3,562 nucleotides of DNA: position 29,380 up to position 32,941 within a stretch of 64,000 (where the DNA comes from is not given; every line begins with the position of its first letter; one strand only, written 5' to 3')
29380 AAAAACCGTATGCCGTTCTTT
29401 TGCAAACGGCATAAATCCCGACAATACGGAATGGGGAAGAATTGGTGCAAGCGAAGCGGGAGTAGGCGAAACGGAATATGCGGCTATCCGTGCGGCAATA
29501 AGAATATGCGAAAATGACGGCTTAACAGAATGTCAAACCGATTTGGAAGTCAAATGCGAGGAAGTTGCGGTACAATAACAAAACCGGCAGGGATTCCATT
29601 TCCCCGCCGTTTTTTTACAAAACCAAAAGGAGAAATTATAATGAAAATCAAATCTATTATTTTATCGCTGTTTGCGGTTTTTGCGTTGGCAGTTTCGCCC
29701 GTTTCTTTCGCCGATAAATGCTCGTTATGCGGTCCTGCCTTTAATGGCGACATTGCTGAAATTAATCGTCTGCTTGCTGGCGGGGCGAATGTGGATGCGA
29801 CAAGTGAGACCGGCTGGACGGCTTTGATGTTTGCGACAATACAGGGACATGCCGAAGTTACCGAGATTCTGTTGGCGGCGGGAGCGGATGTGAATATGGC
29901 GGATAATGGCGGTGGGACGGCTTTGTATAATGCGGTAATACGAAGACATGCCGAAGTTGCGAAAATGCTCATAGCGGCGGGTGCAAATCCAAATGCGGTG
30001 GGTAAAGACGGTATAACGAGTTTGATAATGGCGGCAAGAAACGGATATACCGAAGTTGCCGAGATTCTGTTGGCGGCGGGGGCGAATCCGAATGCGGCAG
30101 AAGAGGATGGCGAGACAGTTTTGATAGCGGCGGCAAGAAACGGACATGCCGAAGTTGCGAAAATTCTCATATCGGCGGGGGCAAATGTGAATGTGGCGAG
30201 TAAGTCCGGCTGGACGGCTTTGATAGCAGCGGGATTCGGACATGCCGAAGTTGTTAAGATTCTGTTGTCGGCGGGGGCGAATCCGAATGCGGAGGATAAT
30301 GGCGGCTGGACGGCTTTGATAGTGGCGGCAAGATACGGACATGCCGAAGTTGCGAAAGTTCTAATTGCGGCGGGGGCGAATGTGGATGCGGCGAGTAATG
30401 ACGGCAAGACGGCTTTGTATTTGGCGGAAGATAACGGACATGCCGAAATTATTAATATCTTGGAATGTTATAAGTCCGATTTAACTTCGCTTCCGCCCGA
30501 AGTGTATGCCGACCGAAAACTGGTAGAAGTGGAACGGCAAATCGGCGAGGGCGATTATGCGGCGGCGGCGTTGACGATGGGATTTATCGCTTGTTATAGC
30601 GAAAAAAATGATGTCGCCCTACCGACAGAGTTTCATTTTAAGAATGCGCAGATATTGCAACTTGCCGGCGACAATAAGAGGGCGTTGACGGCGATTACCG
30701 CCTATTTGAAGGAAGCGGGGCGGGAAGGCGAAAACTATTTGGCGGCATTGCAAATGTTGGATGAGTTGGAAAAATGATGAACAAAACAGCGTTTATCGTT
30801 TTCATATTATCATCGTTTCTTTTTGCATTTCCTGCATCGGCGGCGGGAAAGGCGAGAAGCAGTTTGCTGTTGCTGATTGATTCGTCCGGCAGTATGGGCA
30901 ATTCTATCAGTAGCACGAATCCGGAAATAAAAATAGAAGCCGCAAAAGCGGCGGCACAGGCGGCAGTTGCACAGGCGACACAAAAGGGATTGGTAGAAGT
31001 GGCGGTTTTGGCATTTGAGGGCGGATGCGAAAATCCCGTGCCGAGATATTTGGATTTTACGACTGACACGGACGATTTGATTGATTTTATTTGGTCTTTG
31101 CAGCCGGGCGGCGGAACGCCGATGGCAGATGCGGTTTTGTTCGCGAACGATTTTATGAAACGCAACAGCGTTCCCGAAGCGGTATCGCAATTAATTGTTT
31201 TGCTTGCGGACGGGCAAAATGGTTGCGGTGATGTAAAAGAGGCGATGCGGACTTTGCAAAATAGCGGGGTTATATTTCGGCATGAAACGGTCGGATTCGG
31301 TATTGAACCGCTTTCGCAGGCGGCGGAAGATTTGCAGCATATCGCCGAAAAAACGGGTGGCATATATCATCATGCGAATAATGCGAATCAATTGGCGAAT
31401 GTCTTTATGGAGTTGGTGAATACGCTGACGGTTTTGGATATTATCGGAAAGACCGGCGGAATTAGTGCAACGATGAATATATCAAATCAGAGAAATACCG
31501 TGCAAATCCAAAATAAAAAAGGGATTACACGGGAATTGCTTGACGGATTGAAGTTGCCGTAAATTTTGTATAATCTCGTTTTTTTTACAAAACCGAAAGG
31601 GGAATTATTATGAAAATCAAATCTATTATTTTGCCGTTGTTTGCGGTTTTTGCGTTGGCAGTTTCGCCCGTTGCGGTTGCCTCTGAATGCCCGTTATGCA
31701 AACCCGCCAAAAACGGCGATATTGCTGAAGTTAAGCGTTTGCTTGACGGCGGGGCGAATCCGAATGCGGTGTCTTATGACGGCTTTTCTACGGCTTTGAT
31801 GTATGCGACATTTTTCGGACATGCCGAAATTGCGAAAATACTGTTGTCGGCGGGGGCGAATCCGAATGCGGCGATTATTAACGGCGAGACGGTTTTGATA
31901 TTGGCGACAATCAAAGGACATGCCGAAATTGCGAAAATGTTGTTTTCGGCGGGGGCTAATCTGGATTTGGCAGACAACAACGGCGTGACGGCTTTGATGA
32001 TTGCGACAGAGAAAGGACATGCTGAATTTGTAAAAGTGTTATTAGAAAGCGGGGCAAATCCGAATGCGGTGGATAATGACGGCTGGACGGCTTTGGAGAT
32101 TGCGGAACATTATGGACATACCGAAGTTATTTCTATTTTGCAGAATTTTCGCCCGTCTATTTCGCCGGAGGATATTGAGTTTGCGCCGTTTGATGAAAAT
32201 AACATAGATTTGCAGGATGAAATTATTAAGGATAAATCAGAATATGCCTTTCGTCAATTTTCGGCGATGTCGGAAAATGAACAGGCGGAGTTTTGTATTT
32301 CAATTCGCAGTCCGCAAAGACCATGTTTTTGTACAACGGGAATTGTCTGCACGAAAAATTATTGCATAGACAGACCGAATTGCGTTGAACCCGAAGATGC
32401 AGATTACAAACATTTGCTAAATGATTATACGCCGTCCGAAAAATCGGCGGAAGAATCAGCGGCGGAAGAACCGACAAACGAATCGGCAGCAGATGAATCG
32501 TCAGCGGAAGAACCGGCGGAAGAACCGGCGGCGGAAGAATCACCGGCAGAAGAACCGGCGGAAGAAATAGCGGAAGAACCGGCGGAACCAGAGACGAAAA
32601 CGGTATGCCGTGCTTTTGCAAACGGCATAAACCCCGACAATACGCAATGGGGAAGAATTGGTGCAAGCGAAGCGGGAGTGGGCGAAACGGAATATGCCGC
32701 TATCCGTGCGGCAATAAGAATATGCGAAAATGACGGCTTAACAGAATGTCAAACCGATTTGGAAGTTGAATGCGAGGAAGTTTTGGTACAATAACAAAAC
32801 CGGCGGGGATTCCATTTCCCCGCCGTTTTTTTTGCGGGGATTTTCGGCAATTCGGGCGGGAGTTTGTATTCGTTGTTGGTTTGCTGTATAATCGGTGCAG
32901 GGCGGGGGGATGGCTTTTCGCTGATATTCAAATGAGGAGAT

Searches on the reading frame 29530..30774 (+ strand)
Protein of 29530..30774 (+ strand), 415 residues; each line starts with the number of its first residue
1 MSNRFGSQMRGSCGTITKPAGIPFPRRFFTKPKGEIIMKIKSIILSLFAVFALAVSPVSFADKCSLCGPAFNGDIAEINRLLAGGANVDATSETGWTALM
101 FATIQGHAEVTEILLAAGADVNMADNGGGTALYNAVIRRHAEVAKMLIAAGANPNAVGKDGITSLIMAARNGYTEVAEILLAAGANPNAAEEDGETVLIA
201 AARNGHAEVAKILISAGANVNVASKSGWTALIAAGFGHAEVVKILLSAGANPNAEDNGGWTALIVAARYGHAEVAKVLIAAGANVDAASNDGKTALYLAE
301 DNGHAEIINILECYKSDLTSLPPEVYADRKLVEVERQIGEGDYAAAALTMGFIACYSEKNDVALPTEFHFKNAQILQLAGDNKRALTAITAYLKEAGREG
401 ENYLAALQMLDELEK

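Call 102: search_protein_families(library=pfam, proteins=[window:29530-30774:+], max_evalue=0.001)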
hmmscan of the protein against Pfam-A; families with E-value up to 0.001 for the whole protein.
window:29530-30774:+ (415 aa): 7 families
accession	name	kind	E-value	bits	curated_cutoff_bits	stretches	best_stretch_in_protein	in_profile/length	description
PF12796.13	Ank_2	-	5.8e-54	181.1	27.3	3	165-256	1-90/90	Ankyrin repeats (3 copies)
PF00023.36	Ank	-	8.2e-53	173.8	21.1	6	259-289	2-32/33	Ankyrin repeat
PF13637.12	Ank_4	-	2.1e-43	145.8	22.7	7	233-279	4-50/50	Ankyrin repeats (many copies)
PF13857.12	Ank_5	-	1.5e-36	124.5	27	6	245-299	1-56/56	Ankyrin repeats (many copies)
PF13606.12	Ank_3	-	2.1e-29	98.3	22.3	1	259-286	2-29/30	Ankyrin repeat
PF24521.3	Ank_KRIT1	-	2.7e-16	60.1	80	1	62-149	18-106/149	KRIT1 ankyrin-repeats domain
PF23745.1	ANK_LRRK2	-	1.3e-06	28.8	27.5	0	195-250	32-88/130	LRRK2 ANK repeat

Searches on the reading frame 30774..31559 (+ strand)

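Call 102: search_protein_families(library=pfam, proteins=[window:30774-31559:+], max_evalue=0.001)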
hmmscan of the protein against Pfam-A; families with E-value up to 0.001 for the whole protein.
window:30774-31559:+ (262 aa): 3 families
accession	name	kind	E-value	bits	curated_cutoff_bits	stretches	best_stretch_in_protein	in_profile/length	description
PF13519.12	VWA_2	-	1.7e-14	54.7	27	1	31-148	1-107/107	von Willebrand factor type A domain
PF00092.34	VWA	-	4.4e-12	47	23.8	1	31-211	2-172/174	von Willebrand factor type A domain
PF13768.12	VWA_3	-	0.00036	21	27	1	32-199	4-154/155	von Willebrand factor type A domain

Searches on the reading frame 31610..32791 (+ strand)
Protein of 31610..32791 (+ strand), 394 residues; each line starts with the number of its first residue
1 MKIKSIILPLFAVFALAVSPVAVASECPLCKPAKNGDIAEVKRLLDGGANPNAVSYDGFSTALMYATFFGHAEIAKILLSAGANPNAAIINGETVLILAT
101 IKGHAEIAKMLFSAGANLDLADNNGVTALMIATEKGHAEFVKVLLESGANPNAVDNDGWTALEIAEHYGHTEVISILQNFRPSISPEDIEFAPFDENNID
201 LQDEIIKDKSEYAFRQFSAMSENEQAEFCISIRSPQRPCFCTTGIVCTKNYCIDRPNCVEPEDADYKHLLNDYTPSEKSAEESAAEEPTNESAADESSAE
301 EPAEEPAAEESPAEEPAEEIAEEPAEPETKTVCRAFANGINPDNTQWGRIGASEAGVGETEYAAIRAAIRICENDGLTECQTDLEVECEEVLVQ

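Call 102: search_protein_families(library=pfam, proteins=[window:31610-32791:+], max_evalue=0.001)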
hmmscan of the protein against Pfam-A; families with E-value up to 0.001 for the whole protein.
window:31610-32791:+ (394 aa): 6 families
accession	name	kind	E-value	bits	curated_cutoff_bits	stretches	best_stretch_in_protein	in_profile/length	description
PF12796.13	Ank_2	-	4e-37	127.1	27.3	3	84-155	21-90/90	Ankyrin repeats (3 copies)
PF00023.36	Ank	-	2.2e-31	106.6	21.1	3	124-156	1-33/33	Ankyrin repeat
PF13637.12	Ank_4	-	8.4e-26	89.9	22.7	4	136-177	8-49/50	Ankyrin repeats (many copies)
PF13857.12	Ank_5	-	9.5e-19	67.7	27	1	116-165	7-56/56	Ankyrin repeats (many copies)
PF13606.12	Ank_3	-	3e-16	58.1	22.3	0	124-153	1-30/30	Ankyrin repeat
PF24521.3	Ank_KRIT1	-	7.2e-08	32.7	80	1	27-113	20-106/149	KRIT1 ankyrin-repeats domain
